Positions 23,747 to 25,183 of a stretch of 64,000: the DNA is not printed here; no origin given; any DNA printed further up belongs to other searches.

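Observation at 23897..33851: Four-fold paralogous array of orphan LivJ-like binding lipoprotein / TrmB-like regulator divergent cassettes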

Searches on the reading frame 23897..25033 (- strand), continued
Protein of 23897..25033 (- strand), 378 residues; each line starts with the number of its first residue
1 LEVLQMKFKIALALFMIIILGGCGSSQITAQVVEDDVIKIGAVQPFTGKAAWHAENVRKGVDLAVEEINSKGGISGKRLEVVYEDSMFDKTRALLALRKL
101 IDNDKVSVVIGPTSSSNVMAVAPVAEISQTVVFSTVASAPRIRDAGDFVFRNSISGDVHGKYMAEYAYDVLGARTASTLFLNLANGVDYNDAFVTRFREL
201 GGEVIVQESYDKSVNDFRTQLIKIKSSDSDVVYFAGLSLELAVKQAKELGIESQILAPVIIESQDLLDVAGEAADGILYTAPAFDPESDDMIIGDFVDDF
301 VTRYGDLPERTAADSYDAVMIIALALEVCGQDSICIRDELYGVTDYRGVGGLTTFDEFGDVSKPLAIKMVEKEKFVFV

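Call 26: find_related_loci(query=A3, collection=genome_contigs, flank=10000)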
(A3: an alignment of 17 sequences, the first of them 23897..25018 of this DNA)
Query A3 (373 aa) in genome_contigs; peptide patterns used: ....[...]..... (x = any residue, [..] = any of these).
144 stretches matched a pattern; 135 encode a relative of the query (tblastn E <= 1e-3); the best 80 are kept; 78 distinct loci.
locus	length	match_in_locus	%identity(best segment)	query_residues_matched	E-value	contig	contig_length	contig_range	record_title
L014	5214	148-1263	46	1-371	2e-116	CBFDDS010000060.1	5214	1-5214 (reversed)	MAG TPA_asm: Candidatus Woesearchaeota archaeon isolate SRR26215674_binner13_Refined_91 genome assembly, contig: ERZ2507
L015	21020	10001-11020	48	33-372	4e-116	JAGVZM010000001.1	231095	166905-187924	Candidatus Woesearchaeota archaeon isolate RIFCSPHIGHO2_02_FULL_29_10 rifcsphigho2_02_scaffold_214, whole genome shotgun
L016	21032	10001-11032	47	27-371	2e-103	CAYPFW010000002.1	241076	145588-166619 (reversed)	MAG TPA_asm: uncultured archaeon isolate ERP125453_co1_90 genome assembly, contig: NODE_8_length_241076_cov_19.331963, w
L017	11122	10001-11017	46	29-370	1e-97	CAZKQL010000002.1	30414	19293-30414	MAG TPA_asm: uncultured Gammaproteobacteria bacterium isolate SRP090828_co3_39 genome assembly, contig: NODE_207_length_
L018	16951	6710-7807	43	5-373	1e-93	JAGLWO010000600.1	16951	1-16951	MAG: Candidatus Cloacimonadota bacterium isolate RS_12_26 ZL285.bin.26.fa_600, whole genome shotgun sequence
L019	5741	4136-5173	41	29-372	6e-86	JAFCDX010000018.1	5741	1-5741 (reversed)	Candidatus Woesearchaeota archaeon isolate Meg22_1012_Bin_171 Meg22_1012_Bin_171_scaffold_49796, whole genome shotgun se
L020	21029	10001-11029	41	24-370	8e-85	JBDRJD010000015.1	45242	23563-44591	MAG: archaeon isolate MEGAHIT-group-1.626 k141_2848168, whole genome shotgun sequence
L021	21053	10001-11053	42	23-371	4e-81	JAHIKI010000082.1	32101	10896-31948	MAG: Acidobacteria bacterium isolate KR13_N1.mb.47 KR13_N1.mb.47_k141_199411, whole genome shotgun sequence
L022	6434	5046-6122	40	12-367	4e-80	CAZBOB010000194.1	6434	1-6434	MAG TPA_asm: uncultured Desulfobacteraceae bacterium isolate binchicken_co34_357 genome assembly, contig: NODE_21767_len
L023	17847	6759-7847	41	2-371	6e-78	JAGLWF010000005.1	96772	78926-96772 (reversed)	MAG: Nanoarchaeota archaeon isolate RS_12_14 ZL285.bin.14.fa_5, whole genome shotgun sequence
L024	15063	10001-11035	40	29-372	2e-77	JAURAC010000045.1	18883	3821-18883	MAG: Candidatus Subterrananammoxibius californiae isolate Bin_309 NODE_46_length_18883_cov_20.246123, whole genome shotg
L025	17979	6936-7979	41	26-371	2e-77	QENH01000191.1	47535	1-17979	Methanophagales archaeon isolate CONS3730B06UFb1 Ga0123266_1011, whole genome shotgun sequence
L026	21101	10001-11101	40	1-370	4e-77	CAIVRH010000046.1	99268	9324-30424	uncultured candidate division Zixibacteria bacterium isolate AM-sed-core3-D1_bin-832 genome assembly, contig: bin-832:46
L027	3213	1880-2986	38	1-371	2e-77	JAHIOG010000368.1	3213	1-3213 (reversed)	MAG: bacterium isolate KR13_S3.mb.119 KR13_S3.mb.119_k141_329274, whole genome shotgun sequence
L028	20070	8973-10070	39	3-373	1e-74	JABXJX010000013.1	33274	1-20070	MAG: Desulfobacterales bacterium isolate CR_Bin_073 NODE_14_length_33274_cov_6.601500, whole genome shotgun sequence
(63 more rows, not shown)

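Call 32: find_encoding_contigs(protein=P0122, flank=10000, max_places=2)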
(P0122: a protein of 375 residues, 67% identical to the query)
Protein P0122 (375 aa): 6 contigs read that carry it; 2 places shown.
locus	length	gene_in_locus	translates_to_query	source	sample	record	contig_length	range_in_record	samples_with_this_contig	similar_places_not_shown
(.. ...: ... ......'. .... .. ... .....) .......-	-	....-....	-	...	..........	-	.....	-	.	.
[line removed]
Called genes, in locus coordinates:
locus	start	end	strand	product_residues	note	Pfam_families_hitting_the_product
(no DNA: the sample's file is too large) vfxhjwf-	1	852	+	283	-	?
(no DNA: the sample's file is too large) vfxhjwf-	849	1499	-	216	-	PF01351:RNase_HII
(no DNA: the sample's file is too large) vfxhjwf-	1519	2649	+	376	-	PF13433:Peripla_BP_5, PF13458:Peripla_BP_6, PF01094:ANF_receptor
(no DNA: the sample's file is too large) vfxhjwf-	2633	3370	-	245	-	PF01978:TrmB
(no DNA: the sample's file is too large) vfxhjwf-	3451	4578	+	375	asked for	PF13433:Peripla_BP_5, PF13458:Peripla_BP_6, PF01094:ANF_receptor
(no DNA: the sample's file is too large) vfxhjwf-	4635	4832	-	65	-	PF00313:CSD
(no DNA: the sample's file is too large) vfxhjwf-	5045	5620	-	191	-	-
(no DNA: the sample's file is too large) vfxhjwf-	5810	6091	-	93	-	-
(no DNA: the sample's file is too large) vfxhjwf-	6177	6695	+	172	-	PF06271:RDD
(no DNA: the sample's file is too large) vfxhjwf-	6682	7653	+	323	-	PF25145:NfeD1b_N (weak), PF01343:Peptidase_S49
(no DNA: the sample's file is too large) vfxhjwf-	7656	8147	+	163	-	PF00293:NUDIX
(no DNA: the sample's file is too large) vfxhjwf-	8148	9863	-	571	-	PF03485:Arg_tRNA_synt_N, PF00750:tRNA-synt_1d, PF05746:DALR_1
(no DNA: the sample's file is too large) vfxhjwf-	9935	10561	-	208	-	PF22175:Ogg-HhH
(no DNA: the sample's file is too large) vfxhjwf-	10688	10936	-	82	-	-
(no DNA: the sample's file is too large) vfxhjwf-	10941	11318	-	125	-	-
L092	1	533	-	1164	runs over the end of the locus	PF02463:SMC_N, PF13175:AAA_15, PF13304:AAA_21 (weak), PF13476:AAA_23, PF06470:SMC_hinge, PF13304:AAA_21 (weak)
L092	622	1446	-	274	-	PF01351:RNase_HII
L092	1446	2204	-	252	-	PF01978:TrmB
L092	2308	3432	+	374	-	PF13433:Peripla_BP_5, PF13458:Peripla_BP_6, PF01094:ANF_receptor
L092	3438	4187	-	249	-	PF01978:TrmB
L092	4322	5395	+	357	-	PF04348:LppC, PF13433:Peripla_BP_5, PF13458:Peripla_BP_6, PF01094:ANF_receptor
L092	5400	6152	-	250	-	PF01978:TrmB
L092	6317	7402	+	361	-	PF13433:Peripla_BP_5 (faint), PF13458:Peripla_BP_6, PF01094:ANF_receptor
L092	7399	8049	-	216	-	PF01351:RNase_HII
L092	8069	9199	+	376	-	PF13433:Peripla_BP_5, PF13458:Peripla_BP_6, PF01094:ANF_receptor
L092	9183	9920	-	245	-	PF01978:TrmB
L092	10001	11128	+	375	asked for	PF13433:Peripla_BP_5, PF13458:Peripla_BP_6, PF01094:ANF_receptor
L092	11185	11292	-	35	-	?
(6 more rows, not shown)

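Call 39: find_homologous_proteins(query=A4, max_evalue=1e-30)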
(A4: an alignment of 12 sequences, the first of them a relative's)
Query A4 (12 sequences) (287 aa, profile of the alignment): 2292 proteins with E <= 1e-30 among 8000 candidates; the best 120 are listed.
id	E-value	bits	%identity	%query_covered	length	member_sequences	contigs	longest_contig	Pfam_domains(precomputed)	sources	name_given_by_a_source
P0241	3.1e-133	462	58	99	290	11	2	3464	PF02653.22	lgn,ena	-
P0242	3.2e-133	462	56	99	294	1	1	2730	PF02653.22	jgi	jgi:branched-chain amino acid transport system permease protein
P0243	3.9e-133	462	57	100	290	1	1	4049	PF02653.22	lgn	-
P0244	4.6e-133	462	55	99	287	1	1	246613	PF02653.22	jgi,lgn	jgi:branched-chain amino acid transport system permease protein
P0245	6.1e-133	461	55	99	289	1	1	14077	PF02653.22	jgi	jgi:branched-chain amino acid transport system permease protein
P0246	6.2e-133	461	55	99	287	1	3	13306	PF02653.22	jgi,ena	jgi:branched-chain amino acid transport system permease protein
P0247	6.4e-133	461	56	100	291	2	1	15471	PF02653.22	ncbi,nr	ncbi:MAG: branched-chain amino acid ABC transporter permease [Nanoarchaeota archaeon]|nr:branched-ch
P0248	8.7e-133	461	59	99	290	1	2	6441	PF02653.22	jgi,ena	-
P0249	8.8e-133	461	54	99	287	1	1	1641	PF02653.22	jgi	jgi:branched-chain amino acid transport system permease protein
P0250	1.1e-132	460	55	99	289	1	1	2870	PF02653.22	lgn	-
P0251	1.3e-132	460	54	99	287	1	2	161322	PF02653.22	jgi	jgi:branched-chain amino acid transport system permease protein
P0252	1.4e-132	460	54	99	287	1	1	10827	PF02653.22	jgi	jgi:branched-chain amino acid transport system permease protein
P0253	1.5e-132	460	55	100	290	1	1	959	PF02653.22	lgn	-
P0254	1.7e-132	460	55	100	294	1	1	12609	PF02653.22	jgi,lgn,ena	-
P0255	1.7e-132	460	58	100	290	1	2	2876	PF02653.22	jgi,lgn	jgi:branched-subunit amino acid ABC-type transport system permease component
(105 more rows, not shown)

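Call 40: search_solved_structures(query=window:23897-25018:-, max_evalue=1e-10)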
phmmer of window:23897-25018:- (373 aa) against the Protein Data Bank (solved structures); distinct sequences matched with E-value up to 1e-10: 23.
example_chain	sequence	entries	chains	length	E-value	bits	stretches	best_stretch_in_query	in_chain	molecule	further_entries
3td9_A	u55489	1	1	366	1.2e-40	143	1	32-367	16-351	Branched chain amino acid ABC transporter, periplasmic amino acid-binding protein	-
4gnr_A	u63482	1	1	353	4.3e-32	114.9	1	28-355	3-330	ABC transporter substrate-binding protein-branched chain amino acid transport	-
4mlc_A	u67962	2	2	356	3.9e-23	85.4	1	25-369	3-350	Extracellular ligand-binding receptor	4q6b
3hut_A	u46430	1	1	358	1.1e-21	80.7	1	35-364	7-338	putative branched-chain amino acid ABC transporter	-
4obb_A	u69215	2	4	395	1.4e-21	80.3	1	29-323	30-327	Amino acid/amide ABC transporter substrate-binding protein, HAAT family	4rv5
4nqr_A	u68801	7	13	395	1.5e-21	80.2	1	29-323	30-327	Amino acid/amide ABC transporter substrate-binding protein, HAAT family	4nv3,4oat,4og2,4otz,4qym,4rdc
1z15_A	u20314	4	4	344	1.5e-21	80.2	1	33-278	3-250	Leu/Ile/Val-binding protein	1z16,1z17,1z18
2lbp_A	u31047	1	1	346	2.5e-21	79.5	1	32-356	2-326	LEUCINE-BINDING PROTEIN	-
4n0q_A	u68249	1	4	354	4.9e-21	78.5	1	33-359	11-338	Leu/Ile/Val-binding protein homolog 3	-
2liv_A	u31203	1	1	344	5.3e-21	78.4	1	33-278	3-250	LEUCINE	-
1usg_A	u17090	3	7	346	1.9e-20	76.6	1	32-356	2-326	LEUCINE-SPECIFIC BINDING PROTEIN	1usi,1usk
4q6w_A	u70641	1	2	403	1.9e-20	76.6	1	28-300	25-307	Putative leu/ile/val-binding protein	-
4mpt_A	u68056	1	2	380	4.3e-20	75.4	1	31-300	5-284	Putative leu/ile/val-binding protein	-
4zpj_A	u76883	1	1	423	5.4e-19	71.8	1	26-322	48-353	Extracellular ligand-binding receptor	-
3ipc_A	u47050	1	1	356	8e-19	71.2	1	31-359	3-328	ABC transporter, substrate binding protein (Amino acid)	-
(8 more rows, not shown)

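Call 69: search_protein_families(library=ncbifam, proteins=[window:23897-25018:-], max_evalue=0.00001)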
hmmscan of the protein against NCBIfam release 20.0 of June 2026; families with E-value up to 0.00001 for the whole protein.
window:23897-25018:- (373 aa): 3 families
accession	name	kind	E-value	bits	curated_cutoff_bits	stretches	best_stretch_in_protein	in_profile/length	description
NF011933.0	PRK15404.1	subfamily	7.9e-34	117.3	477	1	22-357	17-351/370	high-affinity branched-chain amino acid ABC transporter substrate-binding protein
TIGR03407.1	urea_ABC_UrtA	exception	5.8e-16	58.3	492.75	1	33-301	1-272/361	urea ABC transporter substrate-binding protein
TIGR03669.1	urea_ABC_arch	equivalog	3.6e-14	52.6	494.8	1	33-227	1-192/375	urea ABC transporter substrate-binding protein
